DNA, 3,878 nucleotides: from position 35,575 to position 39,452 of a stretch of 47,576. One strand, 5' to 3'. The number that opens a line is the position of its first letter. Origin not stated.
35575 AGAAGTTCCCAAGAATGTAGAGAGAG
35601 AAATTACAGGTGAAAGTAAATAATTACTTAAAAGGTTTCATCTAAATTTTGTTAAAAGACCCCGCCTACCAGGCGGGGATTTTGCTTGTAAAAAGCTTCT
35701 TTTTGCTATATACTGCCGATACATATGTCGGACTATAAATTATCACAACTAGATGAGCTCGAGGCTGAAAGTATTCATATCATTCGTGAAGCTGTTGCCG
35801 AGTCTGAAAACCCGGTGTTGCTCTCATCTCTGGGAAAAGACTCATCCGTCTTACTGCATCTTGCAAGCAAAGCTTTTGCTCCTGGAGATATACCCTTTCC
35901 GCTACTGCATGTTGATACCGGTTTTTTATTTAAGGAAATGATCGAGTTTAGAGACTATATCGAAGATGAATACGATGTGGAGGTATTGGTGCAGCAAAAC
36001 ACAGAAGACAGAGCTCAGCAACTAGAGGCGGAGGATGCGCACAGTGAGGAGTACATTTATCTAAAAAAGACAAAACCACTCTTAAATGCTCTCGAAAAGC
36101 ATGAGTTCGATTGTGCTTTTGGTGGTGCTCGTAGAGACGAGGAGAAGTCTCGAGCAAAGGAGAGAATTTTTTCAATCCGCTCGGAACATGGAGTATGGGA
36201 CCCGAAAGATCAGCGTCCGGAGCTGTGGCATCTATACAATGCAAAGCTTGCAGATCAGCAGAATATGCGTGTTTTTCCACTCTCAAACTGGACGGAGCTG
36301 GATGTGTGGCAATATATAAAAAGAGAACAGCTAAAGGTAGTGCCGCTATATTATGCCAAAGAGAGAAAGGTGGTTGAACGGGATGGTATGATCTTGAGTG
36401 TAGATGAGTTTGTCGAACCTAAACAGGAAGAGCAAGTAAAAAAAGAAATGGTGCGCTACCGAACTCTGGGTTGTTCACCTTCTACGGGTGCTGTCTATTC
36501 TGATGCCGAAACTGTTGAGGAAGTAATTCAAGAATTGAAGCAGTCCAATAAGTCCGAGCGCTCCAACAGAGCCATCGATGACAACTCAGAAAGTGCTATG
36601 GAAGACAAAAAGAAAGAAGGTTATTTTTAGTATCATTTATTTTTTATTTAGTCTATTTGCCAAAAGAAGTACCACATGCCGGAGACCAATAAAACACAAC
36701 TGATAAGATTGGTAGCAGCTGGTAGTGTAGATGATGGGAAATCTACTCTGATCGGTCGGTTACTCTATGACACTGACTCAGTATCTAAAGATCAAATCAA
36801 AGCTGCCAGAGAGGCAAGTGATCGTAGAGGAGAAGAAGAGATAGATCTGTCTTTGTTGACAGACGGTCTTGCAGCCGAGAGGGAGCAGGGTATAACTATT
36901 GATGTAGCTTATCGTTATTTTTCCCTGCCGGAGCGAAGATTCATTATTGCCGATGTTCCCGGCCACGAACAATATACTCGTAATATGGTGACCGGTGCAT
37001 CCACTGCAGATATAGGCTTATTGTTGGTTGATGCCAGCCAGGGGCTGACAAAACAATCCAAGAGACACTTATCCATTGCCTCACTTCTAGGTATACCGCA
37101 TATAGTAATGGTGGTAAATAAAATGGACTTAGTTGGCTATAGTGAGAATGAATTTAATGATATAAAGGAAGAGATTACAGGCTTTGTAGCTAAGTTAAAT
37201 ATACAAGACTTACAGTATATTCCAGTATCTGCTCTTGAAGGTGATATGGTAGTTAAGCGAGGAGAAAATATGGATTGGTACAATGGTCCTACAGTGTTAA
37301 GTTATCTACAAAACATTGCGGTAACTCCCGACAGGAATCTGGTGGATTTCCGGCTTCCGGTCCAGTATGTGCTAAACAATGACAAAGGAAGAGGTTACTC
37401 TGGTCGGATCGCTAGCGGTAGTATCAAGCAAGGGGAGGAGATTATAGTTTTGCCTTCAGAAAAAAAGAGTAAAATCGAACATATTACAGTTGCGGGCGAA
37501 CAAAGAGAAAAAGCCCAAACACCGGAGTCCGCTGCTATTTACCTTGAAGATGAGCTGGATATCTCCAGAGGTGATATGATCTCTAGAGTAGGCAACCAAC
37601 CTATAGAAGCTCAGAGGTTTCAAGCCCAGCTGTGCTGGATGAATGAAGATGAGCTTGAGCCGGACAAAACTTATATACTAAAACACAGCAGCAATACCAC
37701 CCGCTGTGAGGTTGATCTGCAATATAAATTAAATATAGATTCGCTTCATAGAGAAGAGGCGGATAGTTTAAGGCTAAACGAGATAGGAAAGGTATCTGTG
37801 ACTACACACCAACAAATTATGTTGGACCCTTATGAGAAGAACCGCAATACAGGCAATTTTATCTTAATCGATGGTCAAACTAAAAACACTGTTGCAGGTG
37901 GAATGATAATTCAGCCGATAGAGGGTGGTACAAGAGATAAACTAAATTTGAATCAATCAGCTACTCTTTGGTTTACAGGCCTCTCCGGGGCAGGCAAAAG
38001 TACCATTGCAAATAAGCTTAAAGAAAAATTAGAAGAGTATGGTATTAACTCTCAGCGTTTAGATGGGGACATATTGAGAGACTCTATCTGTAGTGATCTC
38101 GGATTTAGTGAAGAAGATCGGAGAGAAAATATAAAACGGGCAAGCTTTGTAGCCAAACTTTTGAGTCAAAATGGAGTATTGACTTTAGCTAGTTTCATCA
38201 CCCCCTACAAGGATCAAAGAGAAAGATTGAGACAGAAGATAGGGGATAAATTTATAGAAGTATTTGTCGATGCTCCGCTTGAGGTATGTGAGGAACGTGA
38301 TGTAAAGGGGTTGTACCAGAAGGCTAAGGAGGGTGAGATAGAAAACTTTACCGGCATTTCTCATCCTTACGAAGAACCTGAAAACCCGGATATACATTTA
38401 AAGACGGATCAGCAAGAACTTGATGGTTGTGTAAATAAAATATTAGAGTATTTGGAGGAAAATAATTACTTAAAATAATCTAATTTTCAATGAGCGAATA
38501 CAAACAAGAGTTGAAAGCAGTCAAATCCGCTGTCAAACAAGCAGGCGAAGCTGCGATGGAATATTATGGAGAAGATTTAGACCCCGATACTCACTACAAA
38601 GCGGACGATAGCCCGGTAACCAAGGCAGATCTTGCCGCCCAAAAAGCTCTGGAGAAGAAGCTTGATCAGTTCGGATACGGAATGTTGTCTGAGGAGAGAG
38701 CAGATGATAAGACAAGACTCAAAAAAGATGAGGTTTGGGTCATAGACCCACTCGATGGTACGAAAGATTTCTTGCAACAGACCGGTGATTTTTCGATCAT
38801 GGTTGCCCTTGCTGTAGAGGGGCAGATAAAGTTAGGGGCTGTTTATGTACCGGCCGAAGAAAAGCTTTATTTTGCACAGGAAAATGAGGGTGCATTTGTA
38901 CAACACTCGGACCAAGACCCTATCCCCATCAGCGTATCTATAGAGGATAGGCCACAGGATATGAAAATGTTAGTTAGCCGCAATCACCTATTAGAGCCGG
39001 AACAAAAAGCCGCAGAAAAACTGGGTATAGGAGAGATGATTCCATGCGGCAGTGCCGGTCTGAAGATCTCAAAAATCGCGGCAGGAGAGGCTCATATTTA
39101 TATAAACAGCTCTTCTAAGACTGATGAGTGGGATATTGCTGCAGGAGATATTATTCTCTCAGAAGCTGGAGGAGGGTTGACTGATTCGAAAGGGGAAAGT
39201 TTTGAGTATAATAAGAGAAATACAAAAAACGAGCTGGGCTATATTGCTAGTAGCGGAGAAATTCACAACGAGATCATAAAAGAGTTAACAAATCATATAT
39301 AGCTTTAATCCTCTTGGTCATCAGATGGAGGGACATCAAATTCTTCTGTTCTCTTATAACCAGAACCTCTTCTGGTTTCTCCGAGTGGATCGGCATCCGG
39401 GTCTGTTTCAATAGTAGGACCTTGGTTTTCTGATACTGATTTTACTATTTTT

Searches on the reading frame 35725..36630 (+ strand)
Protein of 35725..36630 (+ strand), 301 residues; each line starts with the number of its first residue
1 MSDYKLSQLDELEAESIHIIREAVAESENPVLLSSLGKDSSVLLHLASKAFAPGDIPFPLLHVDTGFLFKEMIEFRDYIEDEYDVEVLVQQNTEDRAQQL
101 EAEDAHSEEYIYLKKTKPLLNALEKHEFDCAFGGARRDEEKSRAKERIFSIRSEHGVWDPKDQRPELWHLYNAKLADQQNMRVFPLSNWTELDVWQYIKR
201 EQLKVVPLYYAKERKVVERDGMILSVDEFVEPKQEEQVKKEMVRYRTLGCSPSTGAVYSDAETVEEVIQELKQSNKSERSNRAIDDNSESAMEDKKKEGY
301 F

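Call 55: search_protein_families(library=pfam, proteins=[window:35725-36630:+], max_evalue=0.00001)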
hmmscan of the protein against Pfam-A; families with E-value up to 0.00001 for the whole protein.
window:35725-36630:+ (301 aa): 1 family
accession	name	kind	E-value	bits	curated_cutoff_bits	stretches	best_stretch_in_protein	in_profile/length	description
PF01507.26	PAPS_reduct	-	1.5e-52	178.6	22.5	1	29-255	1-174/175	Phosphoadenosine phosphosulfate reductase domain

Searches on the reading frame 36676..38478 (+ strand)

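Call 55: search_protein_families(library=pfam, proteins=[window:36676-38478:+], max_evalue=0.00001)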
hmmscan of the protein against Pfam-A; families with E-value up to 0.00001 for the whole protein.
window:36676-38478:+ (600 aa): 7 families
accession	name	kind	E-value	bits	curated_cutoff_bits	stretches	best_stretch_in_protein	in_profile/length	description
PF01583.26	APS_kinase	-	3.8e-63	212.5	21.1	1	427-576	1-152/152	Adenylylsulphate kinase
PF00009.33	GTP_EFTU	-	3.8e-43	147.7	26.5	1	9-193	3-176/188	Elongation factor Tu GTP binding domain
PF22594.2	GTP-eEF1A_C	-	4.3e-25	88.5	27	1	314-411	1-100/101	GTP-eEF1A C-terminal domain-like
PF01926.29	MMR_HSR1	-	2.1e-09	37.9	21.9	0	67-149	26-113/113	50S ribosome-binding GTPase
PF13671.12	AAA_33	-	5e-08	33.8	27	1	432-543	3-116/143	AAA domain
PF03193.22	RsgA_GTPase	-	5.8e-07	29.9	30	0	427-452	105-130/174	RsgA GTPase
PF13238.12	AAA_18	-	9.8e-07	29.7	29.4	1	434-553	4-119/128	AAA domain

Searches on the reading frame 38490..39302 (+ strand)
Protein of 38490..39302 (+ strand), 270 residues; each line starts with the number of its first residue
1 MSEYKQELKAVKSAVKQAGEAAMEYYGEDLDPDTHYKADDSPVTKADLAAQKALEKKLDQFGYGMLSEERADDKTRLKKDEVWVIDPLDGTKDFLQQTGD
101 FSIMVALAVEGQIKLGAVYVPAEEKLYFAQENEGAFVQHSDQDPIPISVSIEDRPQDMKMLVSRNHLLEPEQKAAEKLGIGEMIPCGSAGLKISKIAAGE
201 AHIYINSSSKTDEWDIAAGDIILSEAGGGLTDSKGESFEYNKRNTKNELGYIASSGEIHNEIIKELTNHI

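Call 55: search_protein_families(library=pfam, proteins=[window:38490-39302:+], max_evalue=0.00001)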
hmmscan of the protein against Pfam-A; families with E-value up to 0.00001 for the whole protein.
window:38490-39302:+ (270 aa): 1 family
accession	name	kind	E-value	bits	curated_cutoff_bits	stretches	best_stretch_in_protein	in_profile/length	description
PF00459.30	Inositol_P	-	2.4e-50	172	27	1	8-269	6-269/271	Inositol monophosphatase family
